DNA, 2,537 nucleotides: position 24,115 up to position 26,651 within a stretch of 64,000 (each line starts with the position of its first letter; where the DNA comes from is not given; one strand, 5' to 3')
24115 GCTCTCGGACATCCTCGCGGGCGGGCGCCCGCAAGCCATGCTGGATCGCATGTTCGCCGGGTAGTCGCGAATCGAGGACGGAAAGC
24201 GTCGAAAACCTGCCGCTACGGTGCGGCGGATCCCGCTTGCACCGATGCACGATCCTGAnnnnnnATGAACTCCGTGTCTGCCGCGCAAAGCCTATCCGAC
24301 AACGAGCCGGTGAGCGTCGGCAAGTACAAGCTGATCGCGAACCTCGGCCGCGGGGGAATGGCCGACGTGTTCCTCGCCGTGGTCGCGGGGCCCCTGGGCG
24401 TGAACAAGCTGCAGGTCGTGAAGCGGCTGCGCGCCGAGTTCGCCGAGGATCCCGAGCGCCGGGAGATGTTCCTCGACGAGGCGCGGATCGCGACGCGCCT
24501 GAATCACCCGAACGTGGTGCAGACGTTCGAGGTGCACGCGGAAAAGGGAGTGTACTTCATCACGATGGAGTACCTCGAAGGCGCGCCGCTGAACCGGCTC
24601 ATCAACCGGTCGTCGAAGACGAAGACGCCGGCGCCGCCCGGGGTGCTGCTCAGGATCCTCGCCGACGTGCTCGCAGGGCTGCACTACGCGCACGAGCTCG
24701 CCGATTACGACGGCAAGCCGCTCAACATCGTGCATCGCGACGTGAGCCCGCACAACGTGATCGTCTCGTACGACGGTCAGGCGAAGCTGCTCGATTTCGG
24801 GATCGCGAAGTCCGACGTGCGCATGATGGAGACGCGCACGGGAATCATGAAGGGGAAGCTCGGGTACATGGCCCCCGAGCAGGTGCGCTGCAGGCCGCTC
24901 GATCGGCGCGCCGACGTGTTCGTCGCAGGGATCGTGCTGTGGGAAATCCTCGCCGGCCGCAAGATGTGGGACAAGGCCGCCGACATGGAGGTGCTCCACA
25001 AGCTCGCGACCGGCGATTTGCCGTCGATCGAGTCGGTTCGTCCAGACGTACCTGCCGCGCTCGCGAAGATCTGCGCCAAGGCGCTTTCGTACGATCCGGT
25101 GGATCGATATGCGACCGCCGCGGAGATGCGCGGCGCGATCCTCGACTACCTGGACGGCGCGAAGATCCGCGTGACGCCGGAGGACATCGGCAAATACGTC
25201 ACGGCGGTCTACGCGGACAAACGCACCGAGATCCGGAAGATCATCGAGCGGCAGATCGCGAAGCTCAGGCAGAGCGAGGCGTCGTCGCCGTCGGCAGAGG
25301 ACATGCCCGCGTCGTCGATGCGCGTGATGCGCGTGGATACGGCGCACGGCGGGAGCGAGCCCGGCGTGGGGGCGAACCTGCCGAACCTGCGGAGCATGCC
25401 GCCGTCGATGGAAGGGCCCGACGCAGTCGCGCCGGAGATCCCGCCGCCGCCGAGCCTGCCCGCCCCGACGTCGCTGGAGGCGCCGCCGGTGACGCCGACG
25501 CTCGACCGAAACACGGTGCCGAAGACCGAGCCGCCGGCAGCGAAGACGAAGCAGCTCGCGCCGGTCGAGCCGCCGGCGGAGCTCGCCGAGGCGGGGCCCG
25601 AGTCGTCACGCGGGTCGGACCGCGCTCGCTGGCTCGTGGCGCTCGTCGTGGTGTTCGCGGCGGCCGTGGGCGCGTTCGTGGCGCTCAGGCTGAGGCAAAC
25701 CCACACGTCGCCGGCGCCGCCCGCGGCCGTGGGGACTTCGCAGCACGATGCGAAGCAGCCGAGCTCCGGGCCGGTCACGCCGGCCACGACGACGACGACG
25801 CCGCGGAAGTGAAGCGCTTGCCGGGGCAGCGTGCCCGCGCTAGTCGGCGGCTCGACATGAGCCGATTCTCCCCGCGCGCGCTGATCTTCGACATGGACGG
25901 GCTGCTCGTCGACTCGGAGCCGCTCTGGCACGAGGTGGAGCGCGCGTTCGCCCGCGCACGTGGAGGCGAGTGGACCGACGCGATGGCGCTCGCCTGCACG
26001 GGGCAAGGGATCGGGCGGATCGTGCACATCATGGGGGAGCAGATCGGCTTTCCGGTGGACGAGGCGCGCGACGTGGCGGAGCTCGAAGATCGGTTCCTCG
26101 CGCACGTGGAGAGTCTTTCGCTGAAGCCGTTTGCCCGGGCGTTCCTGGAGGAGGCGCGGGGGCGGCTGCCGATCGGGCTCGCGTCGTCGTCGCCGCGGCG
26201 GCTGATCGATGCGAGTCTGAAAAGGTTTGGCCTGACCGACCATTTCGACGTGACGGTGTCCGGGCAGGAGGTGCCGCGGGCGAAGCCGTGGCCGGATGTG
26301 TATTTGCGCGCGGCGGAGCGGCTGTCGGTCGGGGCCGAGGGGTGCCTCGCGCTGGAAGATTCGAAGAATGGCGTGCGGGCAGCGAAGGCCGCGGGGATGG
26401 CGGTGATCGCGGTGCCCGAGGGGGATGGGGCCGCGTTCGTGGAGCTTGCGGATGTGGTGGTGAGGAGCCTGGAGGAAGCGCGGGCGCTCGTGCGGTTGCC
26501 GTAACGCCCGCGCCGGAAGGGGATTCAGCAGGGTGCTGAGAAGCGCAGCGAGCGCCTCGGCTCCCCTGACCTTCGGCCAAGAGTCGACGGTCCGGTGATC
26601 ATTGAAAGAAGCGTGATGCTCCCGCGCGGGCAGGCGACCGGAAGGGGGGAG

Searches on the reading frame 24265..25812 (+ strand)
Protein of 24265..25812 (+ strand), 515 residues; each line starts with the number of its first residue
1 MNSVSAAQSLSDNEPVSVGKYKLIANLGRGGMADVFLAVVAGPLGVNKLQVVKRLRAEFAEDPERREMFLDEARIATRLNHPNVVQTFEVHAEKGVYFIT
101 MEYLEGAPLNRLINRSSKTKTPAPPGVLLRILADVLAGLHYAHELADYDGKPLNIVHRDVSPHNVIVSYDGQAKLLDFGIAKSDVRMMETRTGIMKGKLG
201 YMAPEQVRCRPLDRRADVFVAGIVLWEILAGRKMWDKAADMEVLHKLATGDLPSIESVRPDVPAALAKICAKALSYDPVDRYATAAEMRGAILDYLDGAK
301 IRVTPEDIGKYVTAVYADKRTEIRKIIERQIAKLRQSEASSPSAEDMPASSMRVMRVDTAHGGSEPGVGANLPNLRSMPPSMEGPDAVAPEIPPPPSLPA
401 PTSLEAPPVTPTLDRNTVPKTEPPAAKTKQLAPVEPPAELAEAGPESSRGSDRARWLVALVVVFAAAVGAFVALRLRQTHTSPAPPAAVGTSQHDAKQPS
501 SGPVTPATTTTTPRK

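Call 84: search_protein_families(library=pfam, proteins=[window:24265-25812:+], max_evalue=0.01)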
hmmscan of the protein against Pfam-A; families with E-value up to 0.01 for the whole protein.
window:24265-25812:+ (515 aa): 3 families
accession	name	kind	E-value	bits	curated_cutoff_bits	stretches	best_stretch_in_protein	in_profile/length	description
PF00069.31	Pkinase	-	1.6e-36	126.5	31.7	1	21-283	1-253/263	Protein kinase domain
PF07714.23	PK_Tyr_Ser-Thr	-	1.7e-29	103.3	23.1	1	23-282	3-249/258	Protein tyrosine and serine/threonine kinase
PF01636.29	APH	-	2e-07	31.5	23.2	1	58-141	31-109/239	Phosphotransferase enzyme family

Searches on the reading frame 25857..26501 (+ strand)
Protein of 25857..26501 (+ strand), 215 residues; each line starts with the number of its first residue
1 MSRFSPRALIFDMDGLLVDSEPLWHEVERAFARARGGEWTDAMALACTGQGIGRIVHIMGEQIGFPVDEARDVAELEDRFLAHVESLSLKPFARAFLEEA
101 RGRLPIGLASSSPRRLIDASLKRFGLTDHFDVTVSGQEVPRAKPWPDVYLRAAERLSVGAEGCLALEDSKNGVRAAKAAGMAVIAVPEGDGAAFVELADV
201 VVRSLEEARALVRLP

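Call 84: search_protein_families(library=pfam, proteins=[window:25857-26501:+], max_evalue=0.01)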
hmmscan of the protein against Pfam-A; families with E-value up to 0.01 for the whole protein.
seq(215 aa): 3 families
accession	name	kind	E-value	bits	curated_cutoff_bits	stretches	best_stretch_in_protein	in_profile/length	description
PF13419.12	HAD_2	-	1.1e-26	94.4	23.8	1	9-186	1-178/178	Haloacid dehalogenase-like hydrolase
PF00702.32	Hydrolase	-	9.2e-26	91.9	26.4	1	7-180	2-191/191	haloacid dehalogenase-like hydrolase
PF13242.12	Hydrolase_like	-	0.00031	21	22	1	142-193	3-55/75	HAD-hyrolase-like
